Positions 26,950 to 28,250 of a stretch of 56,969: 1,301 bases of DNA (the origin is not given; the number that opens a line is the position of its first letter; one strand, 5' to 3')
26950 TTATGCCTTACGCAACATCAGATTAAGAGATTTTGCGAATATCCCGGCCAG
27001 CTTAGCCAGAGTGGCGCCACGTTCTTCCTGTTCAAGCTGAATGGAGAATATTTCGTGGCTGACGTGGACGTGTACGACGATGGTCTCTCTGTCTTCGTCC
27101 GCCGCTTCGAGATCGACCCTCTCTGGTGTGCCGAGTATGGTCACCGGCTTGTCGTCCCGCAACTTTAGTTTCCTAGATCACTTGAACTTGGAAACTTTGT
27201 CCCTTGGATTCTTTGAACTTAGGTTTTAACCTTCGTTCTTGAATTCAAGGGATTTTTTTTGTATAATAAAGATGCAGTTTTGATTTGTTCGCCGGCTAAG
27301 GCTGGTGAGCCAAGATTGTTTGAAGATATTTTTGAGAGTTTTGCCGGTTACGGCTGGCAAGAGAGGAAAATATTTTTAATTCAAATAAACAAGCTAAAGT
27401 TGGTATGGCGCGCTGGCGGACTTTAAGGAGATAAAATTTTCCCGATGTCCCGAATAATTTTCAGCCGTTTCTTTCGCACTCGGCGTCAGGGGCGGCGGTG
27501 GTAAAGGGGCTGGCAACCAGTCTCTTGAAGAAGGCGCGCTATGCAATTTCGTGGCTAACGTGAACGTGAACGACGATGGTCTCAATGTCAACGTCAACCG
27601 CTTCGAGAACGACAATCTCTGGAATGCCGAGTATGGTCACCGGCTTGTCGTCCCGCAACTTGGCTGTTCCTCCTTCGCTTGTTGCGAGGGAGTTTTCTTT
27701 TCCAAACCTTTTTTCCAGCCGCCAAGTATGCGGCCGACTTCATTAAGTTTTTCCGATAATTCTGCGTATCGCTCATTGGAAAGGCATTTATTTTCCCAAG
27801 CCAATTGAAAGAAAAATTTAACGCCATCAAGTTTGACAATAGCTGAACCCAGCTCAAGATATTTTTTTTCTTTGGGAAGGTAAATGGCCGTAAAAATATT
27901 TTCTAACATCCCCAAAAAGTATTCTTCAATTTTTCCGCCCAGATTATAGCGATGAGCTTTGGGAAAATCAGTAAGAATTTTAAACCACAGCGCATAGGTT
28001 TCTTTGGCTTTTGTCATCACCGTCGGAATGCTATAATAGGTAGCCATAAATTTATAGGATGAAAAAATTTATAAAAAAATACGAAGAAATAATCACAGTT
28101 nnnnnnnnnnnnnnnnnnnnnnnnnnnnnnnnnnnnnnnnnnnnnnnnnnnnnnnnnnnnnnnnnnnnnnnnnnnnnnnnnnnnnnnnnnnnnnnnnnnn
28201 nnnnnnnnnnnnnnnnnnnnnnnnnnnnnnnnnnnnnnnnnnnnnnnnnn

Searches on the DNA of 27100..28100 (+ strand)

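Call 26: search_rna_families(source=window, start=27100, end=28100, threshold=evalue, max_evalue=10)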
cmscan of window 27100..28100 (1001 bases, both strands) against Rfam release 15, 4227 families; matches with E-value up to 10: 5.
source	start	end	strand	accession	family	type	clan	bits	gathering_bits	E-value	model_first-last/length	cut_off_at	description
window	27167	27195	+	RF01371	CRISPR-DR58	Gene; CRISPR;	-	20.6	38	0.37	1-37/37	no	CRISPR RNA direct repeat element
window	27214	27319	+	RF02822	Srn266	Gene; sRNA;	-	16.9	63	7.7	1-112/112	no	Streptococcus RNA 266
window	27155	27260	+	RF02837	anti-hemB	Gene; sRNA;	-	16.8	49.5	0.43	1-81/81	no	Burkholderia RNA 7 (anti-hemB)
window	27787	27966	+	RF01488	rli49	Gene; sRNA;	-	15.6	40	5.4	1-163/163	no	Listeria sRNA rli49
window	27888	28017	-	RF00516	ylbH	Cis-reg; leader;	-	12.2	50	9.6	1-122/122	no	ylbH leader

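Call 59: build_rna_model(alignment_id=A2, structure=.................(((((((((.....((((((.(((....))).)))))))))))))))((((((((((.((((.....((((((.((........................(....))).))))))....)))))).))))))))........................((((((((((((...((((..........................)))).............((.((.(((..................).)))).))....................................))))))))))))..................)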
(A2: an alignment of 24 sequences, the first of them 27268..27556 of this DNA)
Model R1 built from alignment A2 (24 sequences, 339 columns); structure: as given.
model positions 244; base pairs 64; branch points 3; effective number of sequences 2.29; information 0.59 bits per position. Calibrated on 0.2 Mb of random sequence (short: E-values are rough).
structure used (alignment columns):
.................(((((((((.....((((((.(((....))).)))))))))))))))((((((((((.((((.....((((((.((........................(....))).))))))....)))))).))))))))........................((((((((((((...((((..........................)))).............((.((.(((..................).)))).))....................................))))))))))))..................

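Call 60: search_with_rna_model(model_id=R1, sources=[window, L001, L002, L003, L004, L005, L006, L007, L008, L009, L010, L011, L012, L013, L014, L015, L016, L017, L018, L019, L020, L021, L022, L023, L024, L025, L026, L027, L028, L029, L030, L031, L032, L033, L034, L035, L036, L037, L038, L039, L040, L041, L042, L043, L044, L045, L046, L047, L048, L049, L050, L051, L052, L053, L054, L055, L056, L057, L058, L059, L060, L061, L062, L063, L064, L065, L066, L067, L068, L069, L070, L071, L072, L073, L074, L075, L076, L077, L078, L079, L080, L082], max_evalue=0.01)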
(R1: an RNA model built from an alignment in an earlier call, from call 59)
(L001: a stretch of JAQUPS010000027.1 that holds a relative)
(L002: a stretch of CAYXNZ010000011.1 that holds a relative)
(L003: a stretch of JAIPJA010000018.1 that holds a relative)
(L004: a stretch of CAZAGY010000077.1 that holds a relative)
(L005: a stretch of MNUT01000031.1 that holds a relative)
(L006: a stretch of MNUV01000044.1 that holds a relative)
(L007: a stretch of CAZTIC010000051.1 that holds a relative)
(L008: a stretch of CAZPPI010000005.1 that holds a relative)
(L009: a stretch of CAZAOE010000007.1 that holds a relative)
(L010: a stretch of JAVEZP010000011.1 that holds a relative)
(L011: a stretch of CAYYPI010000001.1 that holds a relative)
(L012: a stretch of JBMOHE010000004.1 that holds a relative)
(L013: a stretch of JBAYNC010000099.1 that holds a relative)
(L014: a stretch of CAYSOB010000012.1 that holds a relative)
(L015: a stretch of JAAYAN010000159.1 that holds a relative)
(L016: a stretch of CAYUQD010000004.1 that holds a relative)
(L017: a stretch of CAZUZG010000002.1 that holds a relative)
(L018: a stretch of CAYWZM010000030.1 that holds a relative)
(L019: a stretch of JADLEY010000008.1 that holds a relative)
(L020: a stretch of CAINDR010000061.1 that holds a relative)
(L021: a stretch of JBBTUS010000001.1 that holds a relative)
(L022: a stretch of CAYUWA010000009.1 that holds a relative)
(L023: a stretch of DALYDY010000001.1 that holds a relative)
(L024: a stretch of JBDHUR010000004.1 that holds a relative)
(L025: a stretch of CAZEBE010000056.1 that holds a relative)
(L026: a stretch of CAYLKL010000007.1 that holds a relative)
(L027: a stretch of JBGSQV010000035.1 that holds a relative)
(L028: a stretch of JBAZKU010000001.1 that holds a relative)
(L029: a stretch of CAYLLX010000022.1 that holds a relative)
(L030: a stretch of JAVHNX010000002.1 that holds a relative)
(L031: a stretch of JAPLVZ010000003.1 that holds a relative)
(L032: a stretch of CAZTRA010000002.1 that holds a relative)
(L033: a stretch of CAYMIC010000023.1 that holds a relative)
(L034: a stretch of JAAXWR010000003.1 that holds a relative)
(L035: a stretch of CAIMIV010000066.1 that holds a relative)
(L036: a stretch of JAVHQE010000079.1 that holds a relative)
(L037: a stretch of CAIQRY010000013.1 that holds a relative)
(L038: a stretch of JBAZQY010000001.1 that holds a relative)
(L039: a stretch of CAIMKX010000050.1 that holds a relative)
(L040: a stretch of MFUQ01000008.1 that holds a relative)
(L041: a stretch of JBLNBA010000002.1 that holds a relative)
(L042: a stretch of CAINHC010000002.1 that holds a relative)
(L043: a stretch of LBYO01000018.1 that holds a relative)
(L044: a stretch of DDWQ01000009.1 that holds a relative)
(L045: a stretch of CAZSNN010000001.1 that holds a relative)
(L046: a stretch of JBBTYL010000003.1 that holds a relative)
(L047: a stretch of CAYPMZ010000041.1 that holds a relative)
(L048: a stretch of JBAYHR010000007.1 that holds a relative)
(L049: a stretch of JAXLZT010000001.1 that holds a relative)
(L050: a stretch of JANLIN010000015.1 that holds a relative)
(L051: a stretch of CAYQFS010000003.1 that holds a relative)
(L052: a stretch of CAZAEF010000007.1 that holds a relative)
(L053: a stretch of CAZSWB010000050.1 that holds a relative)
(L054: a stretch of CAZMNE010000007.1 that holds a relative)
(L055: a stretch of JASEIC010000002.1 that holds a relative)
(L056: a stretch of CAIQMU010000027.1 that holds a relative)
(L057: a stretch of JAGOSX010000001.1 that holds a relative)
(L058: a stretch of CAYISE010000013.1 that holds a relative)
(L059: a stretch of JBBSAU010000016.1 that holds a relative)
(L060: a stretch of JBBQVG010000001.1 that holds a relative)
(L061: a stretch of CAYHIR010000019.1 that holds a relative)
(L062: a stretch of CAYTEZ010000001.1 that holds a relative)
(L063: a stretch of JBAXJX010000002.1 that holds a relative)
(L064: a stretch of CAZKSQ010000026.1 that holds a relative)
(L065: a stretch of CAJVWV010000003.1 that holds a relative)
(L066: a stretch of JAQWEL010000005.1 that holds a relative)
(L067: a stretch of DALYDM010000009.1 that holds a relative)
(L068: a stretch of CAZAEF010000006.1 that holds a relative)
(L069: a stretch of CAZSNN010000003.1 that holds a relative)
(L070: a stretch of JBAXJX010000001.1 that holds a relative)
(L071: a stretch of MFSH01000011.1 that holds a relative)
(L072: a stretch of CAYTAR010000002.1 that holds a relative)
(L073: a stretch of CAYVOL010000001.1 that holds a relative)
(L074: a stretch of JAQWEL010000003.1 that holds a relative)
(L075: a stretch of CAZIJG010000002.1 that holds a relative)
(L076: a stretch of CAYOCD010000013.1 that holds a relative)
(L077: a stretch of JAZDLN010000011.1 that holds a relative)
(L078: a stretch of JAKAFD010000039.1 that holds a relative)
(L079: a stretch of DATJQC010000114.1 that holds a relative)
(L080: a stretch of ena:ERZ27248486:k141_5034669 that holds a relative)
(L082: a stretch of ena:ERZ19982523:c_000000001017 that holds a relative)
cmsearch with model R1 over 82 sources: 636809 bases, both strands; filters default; matches with E-value up to 0.01: 50.
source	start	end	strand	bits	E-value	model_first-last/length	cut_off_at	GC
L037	4603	4843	+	233.5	3e-57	1-244/244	no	0.44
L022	4580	4821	+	233.1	3.8e-57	1-244/244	no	0.39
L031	4612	4854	+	232.8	4.6e-57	1-244/244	no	0.4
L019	4725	4971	+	230.1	2.2e-56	1-244/244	no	0.47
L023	4560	4807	+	229.7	2.9e-56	1-244/244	no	0.48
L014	2478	2726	+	229.5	3.2e-56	1-244/244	no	0.45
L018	1072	1318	+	229.1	4.1e-56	1-244/244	no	0.47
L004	2184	2424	+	228.9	4.5e-56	1-244/244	no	0.37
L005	4757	4997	+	226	2.4e-55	1-244/244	no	0.43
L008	4750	4990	+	224.1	7.4e-55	1-244/244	no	0.38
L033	531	778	+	219.9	8.8e-54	1-244/244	no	0.5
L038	4705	4953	+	218.5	2.1e-53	1-244/244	no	0.34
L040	2200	2447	+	216.3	7.6e-53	1-244/244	no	0.48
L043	1701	1949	+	215.1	1.5e-52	1-244/244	no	0.42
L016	4719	4966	+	214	2.9e-52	1-244/244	no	0.49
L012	5546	5787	+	213.9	3e-52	1-244/244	no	0.4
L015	663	903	+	212.8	5.9e-52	1-244/244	no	0.35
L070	4582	4819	+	206.9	1.9e-50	1-244/244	no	0.36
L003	987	1233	+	205.4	4.4e-50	1-244/244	no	0.33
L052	4693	4928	+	199.9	1.1e-48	1-244/244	no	0.48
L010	1815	2054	+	198.6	2.4e-48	1-244/244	no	0.35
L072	4693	4928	+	197.5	4.7e-48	1-244/244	no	0.47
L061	4709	4945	+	196.4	8.7e-48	1-244/244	no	0.45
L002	4729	4968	+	196.3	9.5e-48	1-244/244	no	0.32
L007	1736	1975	+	196.3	9.5e-48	1-244/244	no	0.32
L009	4740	4979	+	191.9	1.2e-46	1-244/244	no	0.3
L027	3740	3989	+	191.3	1.8e-46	1-244/244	no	0.29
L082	5664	5930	+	190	3.8e-46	1-244/244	no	0.43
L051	4696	4939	+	185.2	6.2e-45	1-244/244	no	0.48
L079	3456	3736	+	184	1.3e-44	1-244/244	no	0.43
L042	1022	1257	+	180.9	8.1e-44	1-244/244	no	0.35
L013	3733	3964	+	178.6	3.1e-43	1-235/244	3'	0.37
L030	628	898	+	178.2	3.8e-43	1-244/244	no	0.37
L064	4748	5009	+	177.9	4.6e-43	1-244/244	no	0.54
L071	4563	4796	+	171.7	1.8e-41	1-244/244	no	0.45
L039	4700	4960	+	169.9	5e-41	1-244/244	no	0.52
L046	4770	5004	+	169.1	7.9e-41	1-244/244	no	0.47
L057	4707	4950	+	168.8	9.5e-41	1-244/244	no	0.29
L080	1716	2006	+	165.9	5.3e-40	1-244/244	no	0.45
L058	4542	4778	+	160.5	1.2e-38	1-244/244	no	0.47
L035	4597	4840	+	158.4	4.2e-38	1-244/244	no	0.4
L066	2223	2462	+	158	5.5e-38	1-244/244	no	0.32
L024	4736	4968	+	153.9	6.1e-37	1-244/244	no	0.47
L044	4570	4833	+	140.8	1.4e-33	1-244/244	no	0.43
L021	4713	4914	+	106.8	6.5e-25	1-244/244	no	0.34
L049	4702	4852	+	98.3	9.5e-23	1-244/244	no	0.37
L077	4540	4683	+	65.3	2.4e-14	1-244/244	no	0.4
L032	4719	4942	+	57.8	2e-12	1-244/244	no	0.35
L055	4575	4694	+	23.9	0.00089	1-244/244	no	0.32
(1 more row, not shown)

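Call 71: search_with_rna_model(model_id=R1, sources=[L085, L086, L087, L088, L089, L090, L091, L092, L093, L094, L095, L096, L097, L098, L099, L100, L101, L102, L103, L104, L105, L106, L107, L108, L109, L110, L111, L112, L113, L114, L115, L116, L117, L118, L119, L120, L121, L122, L123, L124, L125, L126, L127, L128, L129, L130, L131, L132, L133, L134, L135, L136, L137, L138, L139, L140, L141, L142, L143, L144, L145, L146, L147, L148, L149, L150, L151, L152, L153, L154, L155, L156, L157, L158, L159, L160, L161, L162, L163, L164, L165, L166, L167, L168, L169, L170, L171, L172, L173, L174, L175, L176, L177, L178, L179, L180, L181, L182, L183, L184], max_evalue=0.001)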
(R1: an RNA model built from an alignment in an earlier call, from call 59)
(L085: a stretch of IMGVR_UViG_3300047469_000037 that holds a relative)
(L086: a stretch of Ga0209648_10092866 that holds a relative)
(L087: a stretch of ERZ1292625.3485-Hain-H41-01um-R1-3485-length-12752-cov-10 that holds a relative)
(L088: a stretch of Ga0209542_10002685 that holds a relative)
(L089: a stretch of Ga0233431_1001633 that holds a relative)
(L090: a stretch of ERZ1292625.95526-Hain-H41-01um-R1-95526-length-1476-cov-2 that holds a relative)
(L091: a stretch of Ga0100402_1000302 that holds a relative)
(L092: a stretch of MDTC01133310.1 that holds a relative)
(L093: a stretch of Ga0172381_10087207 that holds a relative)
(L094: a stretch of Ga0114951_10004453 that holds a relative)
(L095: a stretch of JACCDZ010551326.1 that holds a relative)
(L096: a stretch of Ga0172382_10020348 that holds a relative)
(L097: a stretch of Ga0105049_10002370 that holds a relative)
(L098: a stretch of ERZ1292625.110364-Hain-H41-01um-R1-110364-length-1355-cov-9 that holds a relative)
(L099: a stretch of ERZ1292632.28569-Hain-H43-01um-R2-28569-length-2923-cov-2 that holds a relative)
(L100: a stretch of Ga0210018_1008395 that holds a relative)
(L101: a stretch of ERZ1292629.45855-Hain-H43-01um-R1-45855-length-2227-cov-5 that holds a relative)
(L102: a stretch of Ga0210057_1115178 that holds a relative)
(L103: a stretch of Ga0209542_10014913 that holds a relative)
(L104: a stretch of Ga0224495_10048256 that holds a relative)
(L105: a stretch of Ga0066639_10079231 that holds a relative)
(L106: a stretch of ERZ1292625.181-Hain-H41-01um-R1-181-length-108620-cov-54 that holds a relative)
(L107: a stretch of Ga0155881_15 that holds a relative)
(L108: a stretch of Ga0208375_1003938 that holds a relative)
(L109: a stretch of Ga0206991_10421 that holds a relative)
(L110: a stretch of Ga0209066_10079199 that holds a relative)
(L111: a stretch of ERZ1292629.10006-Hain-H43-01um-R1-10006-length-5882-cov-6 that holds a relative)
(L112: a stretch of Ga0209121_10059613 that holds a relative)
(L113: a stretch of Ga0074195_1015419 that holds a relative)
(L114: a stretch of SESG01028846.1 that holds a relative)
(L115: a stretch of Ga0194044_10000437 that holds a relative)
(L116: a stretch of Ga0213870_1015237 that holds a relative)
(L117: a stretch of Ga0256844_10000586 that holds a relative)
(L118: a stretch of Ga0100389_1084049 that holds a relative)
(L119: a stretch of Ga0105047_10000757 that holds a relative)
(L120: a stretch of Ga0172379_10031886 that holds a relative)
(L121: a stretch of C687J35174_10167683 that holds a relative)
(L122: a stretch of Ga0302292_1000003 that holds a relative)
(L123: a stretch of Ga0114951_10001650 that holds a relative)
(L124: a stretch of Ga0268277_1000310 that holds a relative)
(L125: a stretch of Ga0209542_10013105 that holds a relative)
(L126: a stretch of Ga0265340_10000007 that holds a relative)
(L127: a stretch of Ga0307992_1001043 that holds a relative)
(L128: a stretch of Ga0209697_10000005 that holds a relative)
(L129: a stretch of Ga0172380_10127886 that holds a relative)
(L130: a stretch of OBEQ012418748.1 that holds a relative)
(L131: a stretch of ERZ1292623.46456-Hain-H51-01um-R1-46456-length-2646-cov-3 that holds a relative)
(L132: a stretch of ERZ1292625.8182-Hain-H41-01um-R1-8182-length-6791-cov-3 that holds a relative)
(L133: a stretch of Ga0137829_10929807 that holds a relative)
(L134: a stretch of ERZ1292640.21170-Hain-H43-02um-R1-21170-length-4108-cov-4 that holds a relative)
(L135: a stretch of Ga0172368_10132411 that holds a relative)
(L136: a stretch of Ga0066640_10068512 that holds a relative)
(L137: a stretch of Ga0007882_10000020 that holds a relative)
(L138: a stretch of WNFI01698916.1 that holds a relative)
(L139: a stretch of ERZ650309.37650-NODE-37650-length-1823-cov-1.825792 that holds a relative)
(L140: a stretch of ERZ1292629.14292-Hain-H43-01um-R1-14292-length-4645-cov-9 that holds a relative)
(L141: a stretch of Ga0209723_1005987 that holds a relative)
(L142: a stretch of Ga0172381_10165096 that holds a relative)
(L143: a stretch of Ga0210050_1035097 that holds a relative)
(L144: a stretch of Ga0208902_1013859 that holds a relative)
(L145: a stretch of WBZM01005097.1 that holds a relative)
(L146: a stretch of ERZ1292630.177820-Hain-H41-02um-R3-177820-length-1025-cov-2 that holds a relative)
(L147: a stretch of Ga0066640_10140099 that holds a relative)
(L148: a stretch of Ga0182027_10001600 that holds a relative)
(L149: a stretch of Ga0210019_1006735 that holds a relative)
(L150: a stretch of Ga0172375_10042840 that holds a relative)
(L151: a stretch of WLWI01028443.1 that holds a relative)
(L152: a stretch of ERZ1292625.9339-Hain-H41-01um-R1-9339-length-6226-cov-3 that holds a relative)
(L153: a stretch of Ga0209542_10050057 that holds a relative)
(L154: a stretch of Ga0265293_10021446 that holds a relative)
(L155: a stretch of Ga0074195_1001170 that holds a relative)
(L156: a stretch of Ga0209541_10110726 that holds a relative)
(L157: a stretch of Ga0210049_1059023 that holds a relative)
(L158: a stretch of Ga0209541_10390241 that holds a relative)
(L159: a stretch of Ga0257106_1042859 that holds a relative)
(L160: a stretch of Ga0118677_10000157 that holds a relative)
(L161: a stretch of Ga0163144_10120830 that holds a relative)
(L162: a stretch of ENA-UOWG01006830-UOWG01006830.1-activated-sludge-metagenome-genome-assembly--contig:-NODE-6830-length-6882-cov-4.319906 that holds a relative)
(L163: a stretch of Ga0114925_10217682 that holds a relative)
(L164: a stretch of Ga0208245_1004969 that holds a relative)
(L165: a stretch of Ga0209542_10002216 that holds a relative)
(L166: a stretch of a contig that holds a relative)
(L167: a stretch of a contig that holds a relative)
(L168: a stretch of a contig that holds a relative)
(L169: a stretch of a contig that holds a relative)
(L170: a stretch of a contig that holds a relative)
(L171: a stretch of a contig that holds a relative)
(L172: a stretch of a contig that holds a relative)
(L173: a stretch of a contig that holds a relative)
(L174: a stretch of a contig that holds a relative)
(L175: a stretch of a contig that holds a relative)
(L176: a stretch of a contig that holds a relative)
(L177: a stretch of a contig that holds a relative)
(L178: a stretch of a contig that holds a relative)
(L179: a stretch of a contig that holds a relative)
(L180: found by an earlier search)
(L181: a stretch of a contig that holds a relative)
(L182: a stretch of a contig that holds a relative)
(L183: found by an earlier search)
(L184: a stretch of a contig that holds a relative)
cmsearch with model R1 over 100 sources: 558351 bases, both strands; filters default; matches with E-value up to 0.001: 86.
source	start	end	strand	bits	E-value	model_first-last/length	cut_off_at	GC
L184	274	514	+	233.6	2.5e-57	1-244/244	no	0.43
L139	68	316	-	232.3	5.4e-57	1-244/244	no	0.44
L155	1848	2089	-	228.9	3.9e-56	1-244/244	no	0.4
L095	718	966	+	228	6.7e-56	1-244/244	no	0.44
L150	3953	4193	-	227.6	8.6e-56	1-244/244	no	0.39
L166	2883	3123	+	227.6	8.6e-56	1-244/244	no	0.39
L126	5042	5289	+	224.2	6.4e-55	1-244/244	no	0.5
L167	666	913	-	224.2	6.4e-55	1-244/244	no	0.5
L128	5777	6016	+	220.3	6.4e-54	1-244/244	no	0.38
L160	224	463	+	220.3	6.4e-54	1-244/244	no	0.38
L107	3789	4031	+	217.7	2.8e-53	1-244/244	no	0.44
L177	4532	4774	-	217.7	2.8e-53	1-244/244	no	0.44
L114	11516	11757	-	214.8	1.6e-52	1-244/244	no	0.4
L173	926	1176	-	213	4.5e-52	1-244/244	no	0.44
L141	4190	4430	+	212.8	5.2e-52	1-244/244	no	0.35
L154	828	1068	+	212.8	5.2e-52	1-244/244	no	0.35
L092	1691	1930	-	210.5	2e-51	1-244/244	no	0.45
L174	316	555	+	210.5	2e-51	1-244/244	no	0.45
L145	5318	5564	+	209.8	3e-51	1-244/244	no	0.48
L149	5189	5424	+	205.5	3.7e-50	1-244/244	no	0.45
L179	448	689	-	203.4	1.3e-49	1-244/244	no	0.35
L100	3493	3738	+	198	3.1e-48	1-244/244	no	0.28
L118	1216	1461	-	198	3.1e-48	1-244/244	no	0.28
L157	1656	1901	+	198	3.1e-48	1-244/244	no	0.28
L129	847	1083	+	197.5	4.2e-48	1-244/244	no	0.4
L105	259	499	+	196.3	8.2e-48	1-244/244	no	0.39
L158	217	451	+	196.3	8.2e-48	1-244/244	no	0.35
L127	8561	8800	+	196.3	8.3e-48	1-244/244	no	0.32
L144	2325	2564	-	196.3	8.3e-48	1-244/244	no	0.32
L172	2036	2268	-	195.3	1.5e-47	1-244/244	no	0.36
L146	351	596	+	194.8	2e-47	1-244/244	no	0.39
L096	3541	3780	-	194.6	2.2e-47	1-244/244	no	0.35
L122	2229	2478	-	194.6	2.2e-47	1-244/244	no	0.28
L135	842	1074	-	194.3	2.7e-47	1-244/244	no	0.45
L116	1708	1957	-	193.5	4.1e-47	1-244/244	no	0.33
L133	1384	1620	-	193.3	4.7e-47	1-244/244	no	0.44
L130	3747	3980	-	192.3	8.7e-47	1-244/244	no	0.33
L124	1219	1458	-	191.9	1.1e-46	1-244/244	no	0.3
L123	10132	10367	+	188.8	6.6e-46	1-244/244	no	0.46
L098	509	746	+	187.8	1.2e-45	1-244/244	no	0.35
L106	5100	5335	-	186.1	3.2e-45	1-244/244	no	0.33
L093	1839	2073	+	184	1.1e-44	1-244/244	no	0.37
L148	5726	5960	-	180.8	7.3e-44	1-244/244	no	0.45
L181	1061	1301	-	180.6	8.3e-44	1-244/244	no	0.28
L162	3332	3568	-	178.5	2.9e-43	1-244/244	no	0.38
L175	1523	1760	-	177.3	5.6e-43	1-244/244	no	0.48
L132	3133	3366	+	175.4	1.8e-42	1-244/244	no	0.42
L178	1210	1458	+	172.2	1.1e-41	1-244/244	no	0.3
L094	7746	8006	-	169.9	4.3e-41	1-244/244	no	0.52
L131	399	659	-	167.2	2.2e-40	1-244/244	no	0.48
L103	2121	2362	-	166.8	2.8e-40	1-244/244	no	0.45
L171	7874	8107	-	160.6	1.1e-38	1-244/244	no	0.33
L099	2091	2327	+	160.5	1.1e-38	1-244/244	no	0.47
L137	8995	9231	-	156.5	1.2e-37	1-244/244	no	0.41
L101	527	784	+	156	1.6e-37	1-244/244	no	0.48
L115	544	781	+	154.2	4.6e-37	1-244/244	no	0.42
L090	791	1051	+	143.5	2.4e-34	1-244/244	no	0.38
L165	973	1208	+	142.2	5.1e-34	1-244/244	no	0.4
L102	688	925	+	140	1.9e-33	1-244/244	no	0.43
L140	798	1034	-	139.1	3.2e-33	1-244/244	no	0.41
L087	11914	12143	+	138.1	5.7e-33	1-244/244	no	0.34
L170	2373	2616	-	135.5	2.7e-32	1-244/244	no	0.42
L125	12442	12676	-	130.9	3.9e-31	1-244/244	no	0.41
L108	796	1029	-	130.9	4e-31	1-244/244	no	0.39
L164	796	1029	-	130.9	4e-31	1-244/244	no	0.39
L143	918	1165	-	129.5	9e-31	1-244/244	no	0.44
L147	243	490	+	129.5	9e-31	1-244/244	no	0.44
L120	1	230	+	128.5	1.6e-30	26-244/244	5'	0.47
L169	5972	6202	-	127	3.9e-30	1-244/244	no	0.53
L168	2202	2433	+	125.1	1.2e-29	1-244/244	no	0.5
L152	2340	2583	-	124.8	1.5e-29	1-244/244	no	0.37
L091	3230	3410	-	121.9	7.9e-29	1-244/244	no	0.38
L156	1721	1951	+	119.5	3.2e-28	1-244/244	no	0.42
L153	189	421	+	118.3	6.6e-28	1-244/244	no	0.45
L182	1146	1378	+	118.3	6.6e-28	1-244/244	no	0.45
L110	1983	2214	-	116.1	2.4e-27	1-244/244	no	0.5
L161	209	461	+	112.2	2.3e-26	1-244/244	no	0.45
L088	2694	2926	+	112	2.7e-26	1-244/244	no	0.47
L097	583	810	+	111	4.8e-26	1-244/244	no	0.42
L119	2966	3193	+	110.1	8.1e-26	1-244/244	no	0.42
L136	323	575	+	108.2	2.4e-25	1-244/244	no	0.47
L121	1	179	+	98.1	9.3e-23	53-244/244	5'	0.53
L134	3977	4108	-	80.2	3.5e-18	104-244/244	5'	0.44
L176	57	239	-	80.1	3.7e-18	1-244/244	no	0.41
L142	1655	1804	-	75.6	5e-17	113-244/244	5'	0.46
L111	4319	4561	-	60.8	3e-13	1-244/244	no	0.56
